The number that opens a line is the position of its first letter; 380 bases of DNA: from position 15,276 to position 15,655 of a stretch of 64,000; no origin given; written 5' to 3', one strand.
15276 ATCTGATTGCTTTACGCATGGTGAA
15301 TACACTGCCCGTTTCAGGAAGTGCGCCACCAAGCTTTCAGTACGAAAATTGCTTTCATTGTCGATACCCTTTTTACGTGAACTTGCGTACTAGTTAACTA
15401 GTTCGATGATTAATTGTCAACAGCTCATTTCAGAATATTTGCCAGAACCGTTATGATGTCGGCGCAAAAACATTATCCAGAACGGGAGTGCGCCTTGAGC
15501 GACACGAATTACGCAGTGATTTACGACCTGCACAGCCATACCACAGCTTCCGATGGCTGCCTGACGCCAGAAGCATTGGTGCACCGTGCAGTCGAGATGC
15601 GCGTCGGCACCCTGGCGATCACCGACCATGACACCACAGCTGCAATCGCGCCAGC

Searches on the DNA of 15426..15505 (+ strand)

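Call 28: search_dna_similar(query=window:15426-15505:+, collection=ecoli_genomes, mode=near, max_rows=15)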
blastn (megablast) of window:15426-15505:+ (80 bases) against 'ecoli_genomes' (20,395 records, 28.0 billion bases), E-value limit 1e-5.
Records with a match: 5424; places in all: 5459; records where one place covers at least 80% of the query: 5424.
Genomes with a match: 5421 of 5426; with a place that covers at least 80% of the query: 5421. Places per genome that has any: lowest 1, median 1, highest 4. On chromosomes: 5451 places; on plasmids: 8.
Best place of each record, by identity: >=99% 3; 95-99% 5421.
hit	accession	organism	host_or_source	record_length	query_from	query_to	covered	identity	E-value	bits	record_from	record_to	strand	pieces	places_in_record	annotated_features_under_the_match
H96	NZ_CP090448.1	Escherichia coli strain PT62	pigeon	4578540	1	80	100%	100.0%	2e-33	148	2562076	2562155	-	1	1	rnm: RNase RNM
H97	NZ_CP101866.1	Escherichia coli strain LP5-1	pigeon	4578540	1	80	100%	100.0%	2e-33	148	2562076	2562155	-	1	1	rnm: RNase RNM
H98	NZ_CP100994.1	Escherichia coli strain ET201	Hoplobatrachus rugulosus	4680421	1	80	100%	100.0%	2e-33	148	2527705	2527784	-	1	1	rnm: RNase AM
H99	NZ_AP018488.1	Escherichia coli O157:H7 strain PV15-279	Homo sapiens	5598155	1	80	100%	98.8%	1e-31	143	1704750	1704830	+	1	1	rnm: RNase RNM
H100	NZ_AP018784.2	Escherichia coli strain SK1144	-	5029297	1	80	100%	98.8%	1e-31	143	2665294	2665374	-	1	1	rnm: RNase RNM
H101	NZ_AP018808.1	Escherichia coli strain E2865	Bos taurus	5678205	1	80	100%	98.8%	1e-31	143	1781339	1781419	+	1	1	rnm: RNase RNM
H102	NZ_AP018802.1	Escherichia coli strain E2863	Bos taurus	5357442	1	80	100%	98.8%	1e-31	143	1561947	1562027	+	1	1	rnm: RNase RNM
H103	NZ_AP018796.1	Escherichia coli strain E2855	Bos taurus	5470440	1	80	100%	98.8%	1e-31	143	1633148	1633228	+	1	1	rnm: RNase RNM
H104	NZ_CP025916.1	Escherichia coli strain 120899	Homo sapiens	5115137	1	80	100%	98.8%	1e-31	143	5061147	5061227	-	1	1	rnm: RNase RNM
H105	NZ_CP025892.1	Escherichia coli strain 503025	Homo sapiens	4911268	1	80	100%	98.8%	1e-31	143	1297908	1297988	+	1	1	rnm: RNase RNM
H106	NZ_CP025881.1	Escherichia coli strain 503440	Homo sapiens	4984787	1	80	100%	98.8%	1e-31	143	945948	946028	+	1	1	rnm: RNase RNM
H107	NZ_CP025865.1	Escherichia coli strain 504211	Homo sapiens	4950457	1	80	100%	98.8%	1e-31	143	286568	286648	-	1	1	rnm: RNase RNM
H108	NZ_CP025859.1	Escherichia coli strain 504239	Homo sapiens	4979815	1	80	100%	98.8%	1e-31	143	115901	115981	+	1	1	rnm: RNase RNM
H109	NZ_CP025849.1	Escherichia coli strain 600468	Homo sapiens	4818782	1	80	100%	98.8%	1e-31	143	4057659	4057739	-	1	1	rnm: RNase RNM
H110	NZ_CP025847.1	Escherichia coli strain 602354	Homo sapiens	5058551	1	80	100%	98.8%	1e-31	143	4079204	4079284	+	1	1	rnm: RNase RNM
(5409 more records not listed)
